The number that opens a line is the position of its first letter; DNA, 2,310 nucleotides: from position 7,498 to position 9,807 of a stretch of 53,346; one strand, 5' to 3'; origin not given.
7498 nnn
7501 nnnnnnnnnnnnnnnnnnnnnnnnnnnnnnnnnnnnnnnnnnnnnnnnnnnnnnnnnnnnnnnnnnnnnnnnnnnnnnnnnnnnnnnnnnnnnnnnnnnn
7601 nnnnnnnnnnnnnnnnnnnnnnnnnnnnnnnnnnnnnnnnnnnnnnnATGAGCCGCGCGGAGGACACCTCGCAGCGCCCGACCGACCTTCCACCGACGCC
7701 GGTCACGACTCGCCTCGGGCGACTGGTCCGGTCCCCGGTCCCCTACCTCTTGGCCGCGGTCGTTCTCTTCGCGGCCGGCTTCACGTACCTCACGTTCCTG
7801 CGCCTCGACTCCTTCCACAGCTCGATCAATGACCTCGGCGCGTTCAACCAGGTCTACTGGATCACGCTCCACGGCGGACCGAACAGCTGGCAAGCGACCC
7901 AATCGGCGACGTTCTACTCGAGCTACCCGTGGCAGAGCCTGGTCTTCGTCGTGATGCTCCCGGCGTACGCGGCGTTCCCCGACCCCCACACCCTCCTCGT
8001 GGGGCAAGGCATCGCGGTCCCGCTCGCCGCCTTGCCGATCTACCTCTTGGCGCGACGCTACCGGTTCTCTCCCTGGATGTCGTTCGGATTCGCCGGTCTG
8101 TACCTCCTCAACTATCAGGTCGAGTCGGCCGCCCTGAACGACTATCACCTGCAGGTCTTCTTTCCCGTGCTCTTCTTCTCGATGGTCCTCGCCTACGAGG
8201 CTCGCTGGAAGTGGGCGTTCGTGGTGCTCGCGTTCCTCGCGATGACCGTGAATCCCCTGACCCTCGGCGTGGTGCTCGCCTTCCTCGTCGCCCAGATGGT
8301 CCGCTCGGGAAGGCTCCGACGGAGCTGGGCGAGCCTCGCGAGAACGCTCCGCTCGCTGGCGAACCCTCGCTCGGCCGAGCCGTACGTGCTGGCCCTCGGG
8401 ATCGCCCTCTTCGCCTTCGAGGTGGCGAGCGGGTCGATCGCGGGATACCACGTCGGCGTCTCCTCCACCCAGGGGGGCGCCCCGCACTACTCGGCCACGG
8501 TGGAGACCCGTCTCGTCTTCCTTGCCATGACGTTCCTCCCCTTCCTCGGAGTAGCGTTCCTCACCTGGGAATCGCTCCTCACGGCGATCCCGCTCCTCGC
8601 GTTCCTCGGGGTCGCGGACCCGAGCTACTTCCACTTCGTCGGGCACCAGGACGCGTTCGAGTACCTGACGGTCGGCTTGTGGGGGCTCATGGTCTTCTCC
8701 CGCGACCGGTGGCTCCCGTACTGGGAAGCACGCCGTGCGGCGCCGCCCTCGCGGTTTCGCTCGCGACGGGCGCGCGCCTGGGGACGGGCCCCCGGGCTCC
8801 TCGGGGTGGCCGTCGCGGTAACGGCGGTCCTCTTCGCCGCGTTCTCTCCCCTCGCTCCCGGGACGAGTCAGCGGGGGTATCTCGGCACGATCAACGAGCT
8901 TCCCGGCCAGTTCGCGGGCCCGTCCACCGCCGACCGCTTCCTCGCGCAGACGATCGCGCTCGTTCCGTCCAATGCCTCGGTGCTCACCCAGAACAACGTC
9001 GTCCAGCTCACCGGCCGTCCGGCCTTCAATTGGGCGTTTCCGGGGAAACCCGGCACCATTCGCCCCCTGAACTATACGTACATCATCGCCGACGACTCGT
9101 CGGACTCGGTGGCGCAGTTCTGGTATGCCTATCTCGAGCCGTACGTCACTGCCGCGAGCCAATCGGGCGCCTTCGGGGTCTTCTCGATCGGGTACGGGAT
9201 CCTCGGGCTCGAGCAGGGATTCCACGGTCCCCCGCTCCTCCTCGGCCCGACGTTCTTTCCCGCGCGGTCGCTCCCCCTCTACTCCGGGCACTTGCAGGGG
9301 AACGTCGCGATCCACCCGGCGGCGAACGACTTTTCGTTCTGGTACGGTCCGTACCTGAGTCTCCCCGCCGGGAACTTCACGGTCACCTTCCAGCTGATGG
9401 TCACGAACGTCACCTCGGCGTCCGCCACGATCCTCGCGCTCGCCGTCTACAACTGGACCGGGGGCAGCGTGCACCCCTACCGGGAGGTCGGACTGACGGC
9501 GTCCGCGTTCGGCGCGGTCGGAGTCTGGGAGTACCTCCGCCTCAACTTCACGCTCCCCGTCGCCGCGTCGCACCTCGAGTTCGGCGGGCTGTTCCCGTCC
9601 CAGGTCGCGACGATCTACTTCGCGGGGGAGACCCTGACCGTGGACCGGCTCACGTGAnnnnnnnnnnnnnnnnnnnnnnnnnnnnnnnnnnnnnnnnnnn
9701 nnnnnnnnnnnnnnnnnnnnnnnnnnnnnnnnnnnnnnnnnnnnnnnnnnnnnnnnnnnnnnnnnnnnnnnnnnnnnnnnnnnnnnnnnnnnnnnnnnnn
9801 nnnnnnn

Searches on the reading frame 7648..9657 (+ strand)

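Call 29: search_protein_families(library=pfam, proteins=[window:7648-9657:+], max_evalue=0.00001)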
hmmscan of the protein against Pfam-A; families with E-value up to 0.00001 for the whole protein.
window:7648-9657:+ (669 aa): 1 family
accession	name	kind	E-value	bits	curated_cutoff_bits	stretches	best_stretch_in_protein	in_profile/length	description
PF09852.15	DUF2079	-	9.1e-23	81.5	28.2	1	52-451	1-387/459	Predicted membrane protein (DUF2079)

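Call 62: search_protein_families(library=ncbifam, proteins=[window:7648-9657:+], max_evalue=1e-10)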
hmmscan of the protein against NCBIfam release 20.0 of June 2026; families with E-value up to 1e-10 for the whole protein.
window:7648-9657:+ (669 aa): 0 families
